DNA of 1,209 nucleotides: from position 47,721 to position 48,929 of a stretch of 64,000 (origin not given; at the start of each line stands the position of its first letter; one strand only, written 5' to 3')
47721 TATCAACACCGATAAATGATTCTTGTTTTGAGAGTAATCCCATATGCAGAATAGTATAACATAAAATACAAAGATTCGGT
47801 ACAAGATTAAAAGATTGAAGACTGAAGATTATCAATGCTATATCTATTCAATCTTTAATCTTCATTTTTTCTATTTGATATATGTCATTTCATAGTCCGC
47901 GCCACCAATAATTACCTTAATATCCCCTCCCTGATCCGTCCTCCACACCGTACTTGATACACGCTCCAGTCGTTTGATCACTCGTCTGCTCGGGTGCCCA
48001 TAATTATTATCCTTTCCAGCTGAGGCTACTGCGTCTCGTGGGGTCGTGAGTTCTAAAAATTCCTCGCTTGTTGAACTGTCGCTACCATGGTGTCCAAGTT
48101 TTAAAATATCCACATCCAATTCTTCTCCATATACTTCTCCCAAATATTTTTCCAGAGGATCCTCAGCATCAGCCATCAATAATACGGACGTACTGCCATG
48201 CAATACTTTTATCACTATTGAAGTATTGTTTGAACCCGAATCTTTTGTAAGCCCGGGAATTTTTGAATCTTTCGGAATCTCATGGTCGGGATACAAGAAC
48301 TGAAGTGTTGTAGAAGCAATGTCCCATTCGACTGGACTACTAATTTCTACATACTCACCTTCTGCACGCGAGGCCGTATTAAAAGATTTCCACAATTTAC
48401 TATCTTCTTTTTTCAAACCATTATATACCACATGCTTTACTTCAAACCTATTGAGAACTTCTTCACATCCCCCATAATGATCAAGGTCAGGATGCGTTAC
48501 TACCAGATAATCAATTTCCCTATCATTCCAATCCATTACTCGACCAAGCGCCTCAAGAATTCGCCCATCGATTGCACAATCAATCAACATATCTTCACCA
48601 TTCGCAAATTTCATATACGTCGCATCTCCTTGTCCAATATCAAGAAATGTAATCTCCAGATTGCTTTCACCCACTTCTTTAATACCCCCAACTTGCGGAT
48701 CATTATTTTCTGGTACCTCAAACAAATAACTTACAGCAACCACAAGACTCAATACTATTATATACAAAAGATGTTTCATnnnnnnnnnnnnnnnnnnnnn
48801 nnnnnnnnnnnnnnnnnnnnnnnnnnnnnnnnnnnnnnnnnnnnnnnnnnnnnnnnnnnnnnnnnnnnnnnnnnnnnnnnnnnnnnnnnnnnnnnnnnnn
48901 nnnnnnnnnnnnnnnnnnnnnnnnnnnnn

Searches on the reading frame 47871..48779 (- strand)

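Call 50: search_protein_families(library=pfam, proteins=[window:47871-48779:-], max_evalue=0.001)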
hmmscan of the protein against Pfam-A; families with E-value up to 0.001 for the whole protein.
window:47871-48779:- (302 aa): 1 family
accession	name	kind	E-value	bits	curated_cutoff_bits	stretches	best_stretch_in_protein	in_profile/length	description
PF00753.33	Lactamase_B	-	5.9e-14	52.9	22.7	1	49-255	4-195/196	Metallo-beta-lactamase superfamily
